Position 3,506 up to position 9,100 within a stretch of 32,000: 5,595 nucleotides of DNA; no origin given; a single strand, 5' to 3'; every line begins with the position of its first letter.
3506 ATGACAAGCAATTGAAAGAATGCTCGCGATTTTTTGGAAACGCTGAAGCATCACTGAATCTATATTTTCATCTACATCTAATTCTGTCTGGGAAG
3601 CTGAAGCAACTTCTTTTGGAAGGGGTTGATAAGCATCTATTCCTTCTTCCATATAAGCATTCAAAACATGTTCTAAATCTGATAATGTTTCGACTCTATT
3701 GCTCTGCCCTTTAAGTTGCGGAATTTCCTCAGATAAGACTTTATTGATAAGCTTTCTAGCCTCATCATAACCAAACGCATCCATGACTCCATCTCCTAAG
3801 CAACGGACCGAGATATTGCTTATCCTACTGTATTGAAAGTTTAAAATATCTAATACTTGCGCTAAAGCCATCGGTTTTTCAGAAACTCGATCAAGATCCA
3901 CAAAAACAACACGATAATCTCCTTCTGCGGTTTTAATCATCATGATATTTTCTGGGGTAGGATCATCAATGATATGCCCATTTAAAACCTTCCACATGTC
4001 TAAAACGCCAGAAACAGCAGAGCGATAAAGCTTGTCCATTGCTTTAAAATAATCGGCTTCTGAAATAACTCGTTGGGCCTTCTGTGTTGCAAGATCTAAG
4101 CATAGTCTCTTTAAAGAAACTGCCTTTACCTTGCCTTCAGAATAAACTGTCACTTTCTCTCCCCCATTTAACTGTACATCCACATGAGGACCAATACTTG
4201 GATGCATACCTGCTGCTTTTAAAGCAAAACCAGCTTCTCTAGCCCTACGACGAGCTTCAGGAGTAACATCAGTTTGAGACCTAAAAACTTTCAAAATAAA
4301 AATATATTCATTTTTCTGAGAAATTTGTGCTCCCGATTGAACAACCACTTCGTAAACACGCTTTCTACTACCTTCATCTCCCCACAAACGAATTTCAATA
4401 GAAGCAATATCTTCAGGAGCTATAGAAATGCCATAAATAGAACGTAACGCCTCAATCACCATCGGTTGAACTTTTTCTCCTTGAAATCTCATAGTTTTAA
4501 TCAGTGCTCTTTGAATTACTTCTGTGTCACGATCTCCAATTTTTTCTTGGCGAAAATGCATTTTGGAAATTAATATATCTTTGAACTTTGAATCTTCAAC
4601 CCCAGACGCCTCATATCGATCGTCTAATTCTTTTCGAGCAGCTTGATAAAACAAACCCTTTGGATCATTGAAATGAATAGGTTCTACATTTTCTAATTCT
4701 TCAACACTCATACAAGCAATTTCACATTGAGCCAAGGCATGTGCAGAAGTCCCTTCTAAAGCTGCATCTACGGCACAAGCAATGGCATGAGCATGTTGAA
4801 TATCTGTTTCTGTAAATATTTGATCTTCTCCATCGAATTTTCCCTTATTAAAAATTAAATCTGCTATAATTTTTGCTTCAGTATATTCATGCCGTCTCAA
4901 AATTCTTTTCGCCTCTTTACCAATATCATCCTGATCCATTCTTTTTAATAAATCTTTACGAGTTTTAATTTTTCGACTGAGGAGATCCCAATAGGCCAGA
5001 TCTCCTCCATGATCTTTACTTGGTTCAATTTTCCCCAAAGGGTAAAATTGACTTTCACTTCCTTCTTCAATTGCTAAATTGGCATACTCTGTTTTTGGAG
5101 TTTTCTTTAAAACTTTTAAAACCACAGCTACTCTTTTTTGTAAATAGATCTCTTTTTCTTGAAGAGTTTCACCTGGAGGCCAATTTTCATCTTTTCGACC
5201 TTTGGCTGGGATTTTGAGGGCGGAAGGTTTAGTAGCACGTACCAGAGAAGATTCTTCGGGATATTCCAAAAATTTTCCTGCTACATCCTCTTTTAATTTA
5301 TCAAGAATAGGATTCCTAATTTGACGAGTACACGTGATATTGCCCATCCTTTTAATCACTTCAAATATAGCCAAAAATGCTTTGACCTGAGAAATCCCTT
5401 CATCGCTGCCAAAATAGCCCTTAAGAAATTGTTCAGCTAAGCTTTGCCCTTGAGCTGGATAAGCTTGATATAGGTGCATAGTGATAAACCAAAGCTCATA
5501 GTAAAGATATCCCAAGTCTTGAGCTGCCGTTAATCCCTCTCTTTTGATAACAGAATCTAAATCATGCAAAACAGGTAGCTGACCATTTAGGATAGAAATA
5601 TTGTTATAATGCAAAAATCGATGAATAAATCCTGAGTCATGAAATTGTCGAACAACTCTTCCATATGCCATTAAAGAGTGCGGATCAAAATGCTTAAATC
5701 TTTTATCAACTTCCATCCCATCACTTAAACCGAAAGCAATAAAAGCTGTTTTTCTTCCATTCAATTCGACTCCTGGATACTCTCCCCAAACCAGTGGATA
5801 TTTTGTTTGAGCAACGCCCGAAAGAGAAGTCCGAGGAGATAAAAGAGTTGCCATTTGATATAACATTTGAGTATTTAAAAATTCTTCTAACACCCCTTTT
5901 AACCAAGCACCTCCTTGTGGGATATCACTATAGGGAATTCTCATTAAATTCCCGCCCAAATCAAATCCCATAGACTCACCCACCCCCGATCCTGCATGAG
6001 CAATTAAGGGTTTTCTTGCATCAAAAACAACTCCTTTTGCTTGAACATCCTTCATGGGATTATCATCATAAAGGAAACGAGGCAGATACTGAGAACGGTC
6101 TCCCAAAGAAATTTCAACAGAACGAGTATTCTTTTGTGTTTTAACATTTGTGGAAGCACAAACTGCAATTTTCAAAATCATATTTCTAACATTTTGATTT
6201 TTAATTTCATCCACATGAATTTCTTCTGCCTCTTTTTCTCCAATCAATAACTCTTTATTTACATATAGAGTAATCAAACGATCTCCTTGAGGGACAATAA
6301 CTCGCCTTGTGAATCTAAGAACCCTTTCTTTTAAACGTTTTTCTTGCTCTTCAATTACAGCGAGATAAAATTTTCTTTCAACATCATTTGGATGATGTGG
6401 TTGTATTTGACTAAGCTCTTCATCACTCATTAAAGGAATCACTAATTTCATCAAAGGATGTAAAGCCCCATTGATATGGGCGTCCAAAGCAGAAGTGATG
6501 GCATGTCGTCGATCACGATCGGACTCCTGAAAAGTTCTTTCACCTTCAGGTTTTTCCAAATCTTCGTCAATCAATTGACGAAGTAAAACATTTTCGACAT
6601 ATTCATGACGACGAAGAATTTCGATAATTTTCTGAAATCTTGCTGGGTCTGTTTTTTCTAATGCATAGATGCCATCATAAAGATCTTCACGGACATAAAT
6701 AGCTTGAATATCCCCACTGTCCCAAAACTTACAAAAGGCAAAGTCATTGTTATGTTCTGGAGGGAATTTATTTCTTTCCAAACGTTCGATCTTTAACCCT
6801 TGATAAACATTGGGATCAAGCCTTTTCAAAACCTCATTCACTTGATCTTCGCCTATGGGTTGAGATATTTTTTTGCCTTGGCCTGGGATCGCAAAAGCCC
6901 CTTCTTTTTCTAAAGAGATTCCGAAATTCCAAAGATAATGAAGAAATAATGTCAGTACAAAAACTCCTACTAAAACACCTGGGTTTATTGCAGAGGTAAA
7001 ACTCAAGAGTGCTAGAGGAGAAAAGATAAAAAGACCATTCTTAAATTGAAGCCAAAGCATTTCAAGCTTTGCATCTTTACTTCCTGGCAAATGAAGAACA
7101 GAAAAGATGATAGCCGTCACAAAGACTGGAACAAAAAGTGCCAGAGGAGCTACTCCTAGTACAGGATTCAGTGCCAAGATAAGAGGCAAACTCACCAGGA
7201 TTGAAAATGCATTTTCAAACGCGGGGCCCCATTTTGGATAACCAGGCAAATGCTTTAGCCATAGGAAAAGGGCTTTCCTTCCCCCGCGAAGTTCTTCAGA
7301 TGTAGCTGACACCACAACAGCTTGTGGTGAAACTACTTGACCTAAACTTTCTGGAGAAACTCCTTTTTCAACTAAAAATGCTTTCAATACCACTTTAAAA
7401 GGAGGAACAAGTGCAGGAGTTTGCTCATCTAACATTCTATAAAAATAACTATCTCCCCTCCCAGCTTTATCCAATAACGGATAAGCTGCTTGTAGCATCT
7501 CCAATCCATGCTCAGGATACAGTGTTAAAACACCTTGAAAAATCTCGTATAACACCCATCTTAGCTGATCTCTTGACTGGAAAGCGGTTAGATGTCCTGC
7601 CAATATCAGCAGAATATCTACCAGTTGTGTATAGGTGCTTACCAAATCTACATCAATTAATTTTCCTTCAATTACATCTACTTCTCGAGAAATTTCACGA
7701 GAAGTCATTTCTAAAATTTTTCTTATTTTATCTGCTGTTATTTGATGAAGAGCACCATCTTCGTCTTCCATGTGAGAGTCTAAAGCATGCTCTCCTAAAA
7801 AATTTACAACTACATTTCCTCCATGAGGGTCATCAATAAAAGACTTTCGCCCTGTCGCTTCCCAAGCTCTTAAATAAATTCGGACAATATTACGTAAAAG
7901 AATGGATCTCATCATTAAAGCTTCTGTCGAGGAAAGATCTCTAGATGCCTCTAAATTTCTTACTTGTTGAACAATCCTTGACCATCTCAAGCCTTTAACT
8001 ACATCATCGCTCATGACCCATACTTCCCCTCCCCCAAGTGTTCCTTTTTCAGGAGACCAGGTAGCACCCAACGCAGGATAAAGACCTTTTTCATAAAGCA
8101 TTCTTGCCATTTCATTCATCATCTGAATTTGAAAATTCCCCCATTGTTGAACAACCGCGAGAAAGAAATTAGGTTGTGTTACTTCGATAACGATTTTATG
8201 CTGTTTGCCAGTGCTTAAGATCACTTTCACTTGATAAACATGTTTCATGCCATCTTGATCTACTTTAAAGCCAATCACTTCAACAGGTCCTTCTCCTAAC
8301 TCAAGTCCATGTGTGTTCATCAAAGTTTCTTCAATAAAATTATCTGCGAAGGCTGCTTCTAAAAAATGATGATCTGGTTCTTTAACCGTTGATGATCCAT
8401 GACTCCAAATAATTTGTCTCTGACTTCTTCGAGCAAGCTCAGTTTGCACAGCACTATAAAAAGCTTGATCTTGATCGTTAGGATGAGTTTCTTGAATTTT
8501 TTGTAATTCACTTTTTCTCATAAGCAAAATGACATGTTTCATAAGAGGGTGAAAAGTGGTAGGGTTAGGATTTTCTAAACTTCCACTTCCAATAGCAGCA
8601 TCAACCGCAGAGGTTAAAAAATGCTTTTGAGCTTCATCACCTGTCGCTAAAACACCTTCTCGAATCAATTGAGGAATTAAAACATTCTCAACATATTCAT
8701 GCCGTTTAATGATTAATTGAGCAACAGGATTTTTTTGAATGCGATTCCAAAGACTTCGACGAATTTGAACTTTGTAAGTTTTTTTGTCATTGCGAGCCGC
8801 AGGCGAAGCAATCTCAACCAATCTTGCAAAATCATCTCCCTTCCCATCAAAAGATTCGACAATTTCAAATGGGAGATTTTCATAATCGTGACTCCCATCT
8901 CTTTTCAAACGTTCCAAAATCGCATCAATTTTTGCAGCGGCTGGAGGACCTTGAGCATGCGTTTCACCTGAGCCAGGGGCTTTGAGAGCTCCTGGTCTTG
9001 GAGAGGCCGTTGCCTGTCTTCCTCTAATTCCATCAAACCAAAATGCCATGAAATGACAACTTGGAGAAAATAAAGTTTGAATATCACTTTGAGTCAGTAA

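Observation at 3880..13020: Repeated atypical protein-kinase-like domains with graded motif decay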

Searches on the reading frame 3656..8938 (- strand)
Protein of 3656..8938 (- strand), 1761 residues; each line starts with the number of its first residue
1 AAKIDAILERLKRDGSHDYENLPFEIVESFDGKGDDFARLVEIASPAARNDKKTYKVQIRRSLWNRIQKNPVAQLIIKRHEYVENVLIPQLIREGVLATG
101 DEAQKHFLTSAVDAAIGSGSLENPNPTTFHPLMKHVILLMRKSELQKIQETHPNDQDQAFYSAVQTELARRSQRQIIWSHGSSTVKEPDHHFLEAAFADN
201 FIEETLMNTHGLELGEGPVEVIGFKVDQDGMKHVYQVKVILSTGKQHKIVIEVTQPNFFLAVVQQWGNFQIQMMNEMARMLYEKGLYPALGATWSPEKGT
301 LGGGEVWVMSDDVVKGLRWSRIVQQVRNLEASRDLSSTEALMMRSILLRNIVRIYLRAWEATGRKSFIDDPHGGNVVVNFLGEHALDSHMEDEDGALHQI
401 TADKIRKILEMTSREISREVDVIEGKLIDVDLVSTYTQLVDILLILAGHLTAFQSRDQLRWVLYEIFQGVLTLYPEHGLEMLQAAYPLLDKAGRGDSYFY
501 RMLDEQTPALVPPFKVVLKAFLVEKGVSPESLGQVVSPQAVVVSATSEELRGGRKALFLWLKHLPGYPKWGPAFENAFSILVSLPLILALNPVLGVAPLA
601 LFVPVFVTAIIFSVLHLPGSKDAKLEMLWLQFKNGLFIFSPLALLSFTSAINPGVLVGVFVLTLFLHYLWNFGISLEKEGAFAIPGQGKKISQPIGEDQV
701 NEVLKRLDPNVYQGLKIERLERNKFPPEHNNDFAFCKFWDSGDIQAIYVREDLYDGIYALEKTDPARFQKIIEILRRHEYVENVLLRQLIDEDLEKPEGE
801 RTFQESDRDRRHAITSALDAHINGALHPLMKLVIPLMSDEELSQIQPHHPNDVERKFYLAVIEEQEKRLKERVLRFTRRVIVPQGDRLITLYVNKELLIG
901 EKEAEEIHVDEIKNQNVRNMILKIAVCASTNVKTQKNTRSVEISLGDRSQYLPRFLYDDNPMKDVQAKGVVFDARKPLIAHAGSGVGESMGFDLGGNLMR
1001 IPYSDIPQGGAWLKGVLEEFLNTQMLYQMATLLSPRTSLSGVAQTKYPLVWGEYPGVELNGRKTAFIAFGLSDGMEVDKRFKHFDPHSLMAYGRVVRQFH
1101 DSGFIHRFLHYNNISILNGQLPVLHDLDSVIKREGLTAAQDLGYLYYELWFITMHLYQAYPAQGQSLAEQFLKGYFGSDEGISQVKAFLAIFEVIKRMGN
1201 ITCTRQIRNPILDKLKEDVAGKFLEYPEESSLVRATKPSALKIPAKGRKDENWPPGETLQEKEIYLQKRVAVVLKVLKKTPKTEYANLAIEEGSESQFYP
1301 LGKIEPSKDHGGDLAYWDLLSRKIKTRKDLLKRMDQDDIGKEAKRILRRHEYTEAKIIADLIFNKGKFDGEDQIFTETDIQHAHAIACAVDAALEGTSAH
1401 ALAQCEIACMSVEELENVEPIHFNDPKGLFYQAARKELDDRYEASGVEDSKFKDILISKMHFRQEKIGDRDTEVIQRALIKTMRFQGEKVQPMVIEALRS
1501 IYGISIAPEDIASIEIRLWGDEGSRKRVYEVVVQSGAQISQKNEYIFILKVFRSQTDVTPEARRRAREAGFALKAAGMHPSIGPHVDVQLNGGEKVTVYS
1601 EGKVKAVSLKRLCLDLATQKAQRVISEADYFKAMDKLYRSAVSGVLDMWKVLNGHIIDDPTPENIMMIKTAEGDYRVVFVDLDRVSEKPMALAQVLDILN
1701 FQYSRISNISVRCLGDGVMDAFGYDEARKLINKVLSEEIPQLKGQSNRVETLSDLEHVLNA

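Call 17: find_homologous_proteins(query=window:3656-8938:-, max_evalue=0.001)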
Query window:3656-8938:-: 8000 candidates shared short words with the query, none scored E <= 0.001.

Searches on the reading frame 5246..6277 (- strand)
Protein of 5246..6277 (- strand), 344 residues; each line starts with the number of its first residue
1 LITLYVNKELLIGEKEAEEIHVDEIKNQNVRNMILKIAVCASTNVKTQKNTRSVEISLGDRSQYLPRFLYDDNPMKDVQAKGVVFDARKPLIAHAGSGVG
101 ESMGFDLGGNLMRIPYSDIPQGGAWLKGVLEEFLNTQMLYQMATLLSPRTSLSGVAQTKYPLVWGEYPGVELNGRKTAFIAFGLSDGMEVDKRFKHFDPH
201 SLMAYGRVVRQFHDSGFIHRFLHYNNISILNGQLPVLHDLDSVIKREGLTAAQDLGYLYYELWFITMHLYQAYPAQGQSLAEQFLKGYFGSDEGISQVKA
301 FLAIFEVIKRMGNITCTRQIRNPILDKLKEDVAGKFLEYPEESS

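Call 16: search_solved_structures(query=window:5246-6277:-, max_evalue=10, show_alignments=2)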
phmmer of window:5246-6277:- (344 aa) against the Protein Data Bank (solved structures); distinct sequences matched with E-value up to 10: 8.
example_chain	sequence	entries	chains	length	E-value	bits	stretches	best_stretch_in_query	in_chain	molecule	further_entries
5hnv_A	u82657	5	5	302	0.029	16.7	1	208-248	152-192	PpkA N terminal | PpkA-294 | PpkA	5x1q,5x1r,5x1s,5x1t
6gsw_A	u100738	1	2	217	0.49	12.7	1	6-49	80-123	MU CLASS GLUTATHIONE S-TRANSFERASE OF ISOENZYME 3-3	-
1mtc_A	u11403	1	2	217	0.49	12.7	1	6-49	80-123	Glutathione S-transferase YB1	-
6gsv_A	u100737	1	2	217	0.5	12.7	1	6-49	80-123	MU CLASS GLUTATHIONE S-TRANSFERASE OF ISOENZYME 3-3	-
1gsb_A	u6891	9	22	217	0.5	12.7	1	6-49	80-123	GLUTATHIONE S-TRANSFERASE | MU CLASS TETRADECA-(3-FLUOROTYROSYL)-GLUTATHIONE S-TRANSFERASE OF ISOENZYME | TETRA-(5-FLUOROTRYPTOPHANYL)-GLUTATHIONE TRANSFERASE M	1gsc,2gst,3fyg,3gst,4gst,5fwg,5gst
6gsu_A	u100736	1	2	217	0.5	12.7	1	6-49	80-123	MU CLASS GLUTATHIONE S-TRANSFERASE OF ISOENZYME 3-3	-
6gsx_A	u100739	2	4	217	0.5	12.7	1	6-49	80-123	MU CLASS GLUTATHIONE S-TRANSFERASE OF ISOENZYME 3-3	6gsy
5j1l_A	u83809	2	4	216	1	11.7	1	204-266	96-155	ToxR-activated gene (TagE)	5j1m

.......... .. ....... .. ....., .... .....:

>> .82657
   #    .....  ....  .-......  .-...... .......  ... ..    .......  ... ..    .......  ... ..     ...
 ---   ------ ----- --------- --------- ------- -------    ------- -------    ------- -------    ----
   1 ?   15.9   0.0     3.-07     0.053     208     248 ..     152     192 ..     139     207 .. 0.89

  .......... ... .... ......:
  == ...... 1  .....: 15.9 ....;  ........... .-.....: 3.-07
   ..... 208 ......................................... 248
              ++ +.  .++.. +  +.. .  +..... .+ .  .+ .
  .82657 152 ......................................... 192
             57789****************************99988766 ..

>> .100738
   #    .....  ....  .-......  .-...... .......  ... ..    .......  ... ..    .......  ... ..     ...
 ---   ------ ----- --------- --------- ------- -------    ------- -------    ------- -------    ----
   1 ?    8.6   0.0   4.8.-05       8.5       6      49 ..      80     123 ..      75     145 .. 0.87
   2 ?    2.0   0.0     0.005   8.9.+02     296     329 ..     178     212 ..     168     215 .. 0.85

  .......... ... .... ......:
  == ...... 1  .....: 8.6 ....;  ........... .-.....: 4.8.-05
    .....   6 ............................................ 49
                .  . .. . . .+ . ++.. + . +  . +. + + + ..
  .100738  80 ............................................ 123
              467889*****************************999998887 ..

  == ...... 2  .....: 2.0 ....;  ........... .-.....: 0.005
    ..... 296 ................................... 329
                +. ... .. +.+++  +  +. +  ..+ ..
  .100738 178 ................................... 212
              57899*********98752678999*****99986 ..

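Call 68: search_solved_structures(query=A6, max_evalue=10, show_alignments=3)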
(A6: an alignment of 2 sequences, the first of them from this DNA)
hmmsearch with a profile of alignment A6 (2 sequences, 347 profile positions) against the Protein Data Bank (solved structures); distinct sequences matched with E-value up to 10: 15.
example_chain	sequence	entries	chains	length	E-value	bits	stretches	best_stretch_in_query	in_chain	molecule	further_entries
5uzu_B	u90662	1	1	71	0.062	15.3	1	243-301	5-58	Uncharacterised protein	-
9qjo_E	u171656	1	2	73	0.064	15.3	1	243-301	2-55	Myeloperoxidase inhibitor SPIN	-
5hnv_A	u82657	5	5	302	0.087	14.8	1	209-246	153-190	PpkA N terminal | PpkA-294 | PpkA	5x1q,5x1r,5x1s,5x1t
7qzr_E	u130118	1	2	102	0.097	14.7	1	243-301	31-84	Exported protein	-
9bd0_A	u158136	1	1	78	0.3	13.1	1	245-301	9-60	Myeloperoxidase inhibitor SPIN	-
6u1y_A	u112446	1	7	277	0.79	11.7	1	257-309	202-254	Mitochondrial chaperone BCS1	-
2r76_A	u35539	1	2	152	1.2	11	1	222-294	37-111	Rare lipoprotein B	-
6uko_A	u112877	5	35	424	1.4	10.9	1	257-309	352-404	Mitochondrial chaperone BCS1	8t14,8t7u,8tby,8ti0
6ukp_A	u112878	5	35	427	1.6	10.7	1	257-309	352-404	Mitochondrial chaperone BCS1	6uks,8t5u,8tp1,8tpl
6gsw_A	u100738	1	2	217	1.7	10.6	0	2-49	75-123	MU CLASS GLUTATHIONE S-TRANSFERASE OF ISOENZYME 3-3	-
6gsv_A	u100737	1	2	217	1.7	10.6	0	2-49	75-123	MU CLASS GLUTATHIONE S-TRANSFERASE OF ISOENZYME 3-3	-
1gsb_A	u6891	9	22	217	1.7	10.6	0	2-49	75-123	GLUTATHIONE S-TRANSFERASE | MU CLASS TETRADECA-(3-FLUOROTYROSYL)-GLUTATHIONE S-TRANSFERASE OF ISOENZYME | TETRA-(5-FLUOROTRYPTOPHANYL)-GLUTATHIONE TRANSFERASE M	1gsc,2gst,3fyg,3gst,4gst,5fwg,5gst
6gsu_A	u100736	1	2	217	1.7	10.6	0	2-49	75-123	MU CLASS GLUTATHIONE S-TRANSFERASE OF ISOENZYME 3-3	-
6gsx_A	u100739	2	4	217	1.7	10.6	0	2-49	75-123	MU CLASS GLUTATHIONE S-TRANSFERASE OF ISOENZYME 3-3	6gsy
1mtc_A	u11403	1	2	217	1.7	10.6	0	2-49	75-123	Glutathione S-transferase YB1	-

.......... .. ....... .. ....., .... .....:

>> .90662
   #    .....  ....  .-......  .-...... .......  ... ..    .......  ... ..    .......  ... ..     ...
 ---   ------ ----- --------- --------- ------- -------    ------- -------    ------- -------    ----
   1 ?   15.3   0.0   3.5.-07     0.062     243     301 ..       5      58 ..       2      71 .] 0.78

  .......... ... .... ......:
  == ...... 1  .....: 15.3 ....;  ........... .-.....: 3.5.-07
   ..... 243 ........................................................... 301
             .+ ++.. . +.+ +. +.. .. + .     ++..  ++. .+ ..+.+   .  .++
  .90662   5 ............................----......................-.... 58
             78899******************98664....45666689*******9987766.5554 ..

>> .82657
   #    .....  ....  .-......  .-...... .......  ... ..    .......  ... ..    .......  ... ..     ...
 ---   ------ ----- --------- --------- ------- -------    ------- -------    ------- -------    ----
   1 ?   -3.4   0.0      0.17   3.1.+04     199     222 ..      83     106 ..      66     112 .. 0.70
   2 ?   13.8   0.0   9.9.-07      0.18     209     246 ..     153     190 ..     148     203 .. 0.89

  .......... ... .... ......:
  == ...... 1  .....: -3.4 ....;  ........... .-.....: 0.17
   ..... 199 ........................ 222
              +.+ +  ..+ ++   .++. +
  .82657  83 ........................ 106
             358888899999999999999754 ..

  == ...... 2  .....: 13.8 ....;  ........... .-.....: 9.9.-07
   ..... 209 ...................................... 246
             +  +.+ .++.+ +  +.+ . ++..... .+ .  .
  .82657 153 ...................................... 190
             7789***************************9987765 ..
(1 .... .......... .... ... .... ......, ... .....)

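Call 93: find_related_loci(query=A6, collection=metagenome_contigs, flank=10000)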
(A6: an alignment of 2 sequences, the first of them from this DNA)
Query A6 (344 aa) in metagenome_contigs; peptide patterns used: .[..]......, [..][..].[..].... (x = any residue, [..] = any of these).
600 stretches matched a pattern, but none encodes a relative of the query by tblastn (E <= 1e-3).

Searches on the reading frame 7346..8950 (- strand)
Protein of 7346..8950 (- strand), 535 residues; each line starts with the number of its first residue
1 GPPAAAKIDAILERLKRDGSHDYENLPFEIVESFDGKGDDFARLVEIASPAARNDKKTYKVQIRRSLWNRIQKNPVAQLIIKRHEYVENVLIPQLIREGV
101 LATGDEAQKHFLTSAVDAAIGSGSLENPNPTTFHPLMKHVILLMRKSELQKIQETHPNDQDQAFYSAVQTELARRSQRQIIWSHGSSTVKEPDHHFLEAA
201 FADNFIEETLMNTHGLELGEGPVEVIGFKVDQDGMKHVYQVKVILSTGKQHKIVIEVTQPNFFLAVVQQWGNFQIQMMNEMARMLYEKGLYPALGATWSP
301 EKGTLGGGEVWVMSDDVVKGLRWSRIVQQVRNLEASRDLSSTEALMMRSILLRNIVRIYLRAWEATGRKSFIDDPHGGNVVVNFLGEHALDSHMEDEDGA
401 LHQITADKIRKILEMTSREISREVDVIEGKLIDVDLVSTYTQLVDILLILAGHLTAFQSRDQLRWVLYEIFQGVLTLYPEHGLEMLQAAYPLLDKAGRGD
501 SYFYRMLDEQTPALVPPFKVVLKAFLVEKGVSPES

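Call 26: find_homologous_proteins(query=window:7346-8950:-, max_evalue=0.01)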
Query window:7346-8950:-: 8000 candidates shared short words with the query, none scored E <= 0.01.

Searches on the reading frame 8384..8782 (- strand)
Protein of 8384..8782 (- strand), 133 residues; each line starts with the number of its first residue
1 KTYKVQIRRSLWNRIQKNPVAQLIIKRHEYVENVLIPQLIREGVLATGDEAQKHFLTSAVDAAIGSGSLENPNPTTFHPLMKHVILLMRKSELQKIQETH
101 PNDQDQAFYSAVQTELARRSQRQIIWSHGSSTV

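Call 96: find_related_loci(query=A9, collection=metagenome_contigs, flank=10000)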
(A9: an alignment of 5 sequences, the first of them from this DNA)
Query A9 (133 aa) in metagenome_contigs; peptide patterns used: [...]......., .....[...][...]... (x = any residue, [..] = any of these).
103 stretches matched a pattern, but none encodes a relative of the query by tblastn (E <= 1e-3).

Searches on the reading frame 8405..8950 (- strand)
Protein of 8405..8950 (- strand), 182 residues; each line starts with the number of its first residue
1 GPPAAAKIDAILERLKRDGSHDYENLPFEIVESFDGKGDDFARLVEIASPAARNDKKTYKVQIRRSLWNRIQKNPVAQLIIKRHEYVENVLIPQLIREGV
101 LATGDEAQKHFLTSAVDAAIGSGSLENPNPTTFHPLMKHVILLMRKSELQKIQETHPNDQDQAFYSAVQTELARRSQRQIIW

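Call 23: find_related_loci(query=A3, collection=genome_contigs, flank=10000)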
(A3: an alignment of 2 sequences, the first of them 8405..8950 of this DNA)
Query A3 (182 aa) in genome_contigs; peptide patterns used: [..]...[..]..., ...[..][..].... (x = any residue, [..] = any of these).
78 stretches matched a pattern, but none encodes a relative of the query by tblastn (E <= 1e-3).
